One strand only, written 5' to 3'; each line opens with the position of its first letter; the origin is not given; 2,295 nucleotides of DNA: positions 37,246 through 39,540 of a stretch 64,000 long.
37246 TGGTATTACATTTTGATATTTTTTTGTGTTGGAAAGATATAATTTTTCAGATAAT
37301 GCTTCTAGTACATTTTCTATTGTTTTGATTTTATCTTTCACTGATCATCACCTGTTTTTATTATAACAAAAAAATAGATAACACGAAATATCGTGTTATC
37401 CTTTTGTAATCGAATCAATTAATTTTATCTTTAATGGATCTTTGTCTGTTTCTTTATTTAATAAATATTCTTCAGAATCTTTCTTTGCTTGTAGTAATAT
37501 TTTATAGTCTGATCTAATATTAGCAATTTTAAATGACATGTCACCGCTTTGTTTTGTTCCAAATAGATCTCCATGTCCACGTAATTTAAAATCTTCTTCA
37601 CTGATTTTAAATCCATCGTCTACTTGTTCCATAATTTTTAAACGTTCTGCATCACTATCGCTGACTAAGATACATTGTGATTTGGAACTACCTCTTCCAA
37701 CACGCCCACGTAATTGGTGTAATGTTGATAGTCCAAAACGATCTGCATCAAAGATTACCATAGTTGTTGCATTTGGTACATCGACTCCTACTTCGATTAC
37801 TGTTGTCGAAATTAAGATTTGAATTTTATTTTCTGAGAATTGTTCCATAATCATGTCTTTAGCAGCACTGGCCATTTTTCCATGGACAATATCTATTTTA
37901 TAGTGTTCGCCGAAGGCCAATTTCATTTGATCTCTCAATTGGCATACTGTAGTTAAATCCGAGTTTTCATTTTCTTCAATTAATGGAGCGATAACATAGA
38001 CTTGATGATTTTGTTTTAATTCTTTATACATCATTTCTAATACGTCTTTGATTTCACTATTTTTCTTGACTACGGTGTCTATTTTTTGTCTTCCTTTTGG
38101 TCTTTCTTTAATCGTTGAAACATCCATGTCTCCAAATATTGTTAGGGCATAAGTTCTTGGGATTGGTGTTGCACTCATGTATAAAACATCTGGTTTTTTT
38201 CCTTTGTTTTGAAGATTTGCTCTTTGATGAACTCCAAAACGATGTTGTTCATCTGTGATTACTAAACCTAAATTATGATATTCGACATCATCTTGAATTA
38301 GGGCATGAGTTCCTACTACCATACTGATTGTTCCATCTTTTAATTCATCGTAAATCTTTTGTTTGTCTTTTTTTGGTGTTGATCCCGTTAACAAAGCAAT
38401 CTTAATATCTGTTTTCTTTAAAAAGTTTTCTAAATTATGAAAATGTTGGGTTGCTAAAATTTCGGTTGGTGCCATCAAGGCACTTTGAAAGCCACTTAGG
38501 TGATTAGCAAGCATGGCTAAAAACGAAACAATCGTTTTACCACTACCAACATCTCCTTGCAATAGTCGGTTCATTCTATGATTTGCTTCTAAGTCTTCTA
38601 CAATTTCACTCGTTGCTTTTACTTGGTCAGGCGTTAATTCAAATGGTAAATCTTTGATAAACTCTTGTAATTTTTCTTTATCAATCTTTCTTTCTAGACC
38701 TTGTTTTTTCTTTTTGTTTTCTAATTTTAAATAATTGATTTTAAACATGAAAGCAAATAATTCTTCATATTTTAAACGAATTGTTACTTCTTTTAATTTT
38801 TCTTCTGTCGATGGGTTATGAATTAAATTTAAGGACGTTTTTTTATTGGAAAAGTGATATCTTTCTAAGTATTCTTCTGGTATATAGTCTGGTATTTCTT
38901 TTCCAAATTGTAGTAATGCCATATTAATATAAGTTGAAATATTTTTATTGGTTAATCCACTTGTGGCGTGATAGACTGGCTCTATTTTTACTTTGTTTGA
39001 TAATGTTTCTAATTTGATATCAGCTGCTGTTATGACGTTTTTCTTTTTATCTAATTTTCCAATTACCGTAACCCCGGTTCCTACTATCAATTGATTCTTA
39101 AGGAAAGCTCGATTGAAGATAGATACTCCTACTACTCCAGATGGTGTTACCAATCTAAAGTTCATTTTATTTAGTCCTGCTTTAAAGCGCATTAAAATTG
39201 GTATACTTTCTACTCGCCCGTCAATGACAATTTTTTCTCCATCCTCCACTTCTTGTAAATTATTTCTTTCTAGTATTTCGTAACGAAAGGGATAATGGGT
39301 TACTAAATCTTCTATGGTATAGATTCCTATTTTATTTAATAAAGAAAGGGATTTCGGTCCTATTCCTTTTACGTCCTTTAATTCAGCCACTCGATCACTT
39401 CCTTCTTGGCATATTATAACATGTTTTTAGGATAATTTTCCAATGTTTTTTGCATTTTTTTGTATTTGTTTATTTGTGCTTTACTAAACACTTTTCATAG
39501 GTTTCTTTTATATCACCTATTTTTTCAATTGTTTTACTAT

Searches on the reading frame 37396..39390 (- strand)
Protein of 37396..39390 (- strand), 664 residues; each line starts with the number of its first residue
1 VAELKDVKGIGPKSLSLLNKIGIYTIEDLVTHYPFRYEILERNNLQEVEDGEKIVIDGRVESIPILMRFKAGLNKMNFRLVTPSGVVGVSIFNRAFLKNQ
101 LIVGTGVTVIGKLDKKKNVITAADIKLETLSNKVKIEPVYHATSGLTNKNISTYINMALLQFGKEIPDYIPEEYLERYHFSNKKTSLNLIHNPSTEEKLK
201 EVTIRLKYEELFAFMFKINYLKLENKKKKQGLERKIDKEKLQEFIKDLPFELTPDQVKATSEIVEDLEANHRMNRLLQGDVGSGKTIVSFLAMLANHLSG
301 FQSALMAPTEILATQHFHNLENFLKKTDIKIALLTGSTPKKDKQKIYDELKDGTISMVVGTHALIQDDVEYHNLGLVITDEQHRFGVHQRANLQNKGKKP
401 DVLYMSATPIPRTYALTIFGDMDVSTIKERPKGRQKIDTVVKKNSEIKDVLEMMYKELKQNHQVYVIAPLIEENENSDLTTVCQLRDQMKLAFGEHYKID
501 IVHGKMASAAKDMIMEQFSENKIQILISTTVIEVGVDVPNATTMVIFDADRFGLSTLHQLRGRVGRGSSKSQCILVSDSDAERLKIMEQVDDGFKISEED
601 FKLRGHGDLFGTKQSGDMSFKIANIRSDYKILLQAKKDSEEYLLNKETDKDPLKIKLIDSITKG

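Call 9: search_protein_families(library=pfam, proteins=[window:37396-39390:-])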
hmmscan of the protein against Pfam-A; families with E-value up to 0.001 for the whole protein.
window:37396-39390:- (664 aa): 7 families
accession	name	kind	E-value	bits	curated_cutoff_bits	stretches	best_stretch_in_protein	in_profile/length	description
PF00271.37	Helicase_C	-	2e-27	96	23.5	1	454-566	10-108/110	Helicase conserved C-terminal domain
PF00270.35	DEAD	-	8.1e-25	87.9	26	1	254-413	2-163/167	DEAD/DEAH box helicase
PF04851.21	ResIII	-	3.6e-14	53.4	22.5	1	250-409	2-162/164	Type III restriction enzyme, res subunit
PF19833.4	RecG_dom3_C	-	2e-11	44.2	26.8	1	591-646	2-58/87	ATP-dependent DNA helicase RecG, domain 3, C-terminal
PF17191.10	RecG_wedge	-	5.4e-11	42.8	23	1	4-155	2-155/162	RecG wedge domain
PF07517.20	SecA_DEAD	-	0.00016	21.5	24.6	1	281-348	99-166/290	SecA DEAD-like domain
PF22590.2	Cas3-like_C_2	-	0.00037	21.2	27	0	496-567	29-104/106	CRISPR-associated nuclease/helicase Cas3, C-terminal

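Call 65: find_homologous_proteins(query=window:37396-39390:-, max_evalue=1e-60)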
Query window:37396-39390:- (664 aa): 8000 proteins with E <= 1e-60 among 8000 candidates; the best 120 are listed.
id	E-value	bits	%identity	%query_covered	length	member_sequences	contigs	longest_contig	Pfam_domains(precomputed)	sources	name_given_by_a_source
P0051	0.0e+0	1369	93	100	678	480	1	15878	PF00270.36,PF17191.11,PF00271.38,PF19833.5,PF04851.22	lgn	-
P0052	0.0e+0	1365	93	100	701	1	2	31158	PF00270.36,PF17191.11,PF00271.38,PF19833.5,PF04851.22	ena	-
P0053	0.0e+0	1362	93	100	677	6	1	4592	PF00270.36,PF17191.11,PF00271.38,PF19833.5,PF04851.22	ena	-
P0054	0.0e+0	1336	91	100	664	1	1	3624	PF00270.36,PF17191.11,PF00271.38,PF19833.5,PF04851.22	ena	-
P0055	0.0e+0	1334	91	100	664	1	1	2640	PF00270.36,PF17191.11,PF00271.38,PF19833.5,PF04851.22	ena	-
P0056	0.0e+0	1322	90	100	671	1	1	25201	PF00270.36,PF17191.11,PF00271.38,PF19833.5,PF04851.22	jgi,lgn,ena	-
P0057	0.0e+0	1307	89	100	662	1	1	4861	PF00270.36,PF17191.11,PF00271.38,PF19833.5,PF04851.22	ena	-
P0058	0.0e+0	1302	90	100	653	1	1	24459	PF00270.36,PF17191.11,PF00271.38,PF19833.5,PF04851.22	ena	-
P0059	0.0e+0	1287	88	100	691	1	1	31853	PF00270.36,PF17191.11,PF00271.38,PF19833.5,PF04851.22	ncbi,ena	-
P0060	0.0e+0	1279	86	100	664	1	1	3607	PF00270.36,PF17191.11,PF00271.38,PF19833.5,PF04851.22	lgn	-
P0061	0.0e+0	1279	87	100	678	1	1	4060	PF00270.36,PF17191.11,PF00271.38,PF19833.5,PF04851.22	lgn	-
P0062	0.0e+0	1277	87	100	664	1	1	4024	PF00270.36,PF17191.11,PF00271.38,PF19833.5,PF04851.22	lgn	-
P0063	0.0e+0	1271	90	100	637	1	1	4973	PF00270.36,PF17191.11,PF00271.38,PF04851.22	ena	-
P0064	0.0e+0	1263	87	100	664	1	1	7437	PF00270.36,PF17191.11,PF00271.38,PF19833.5,PF04851.22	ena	-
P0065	0.0e+0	1250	85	100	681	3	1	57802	PF00270.36,PF17191.11,PF00271.38,PF19833.5,PF04851.22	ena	-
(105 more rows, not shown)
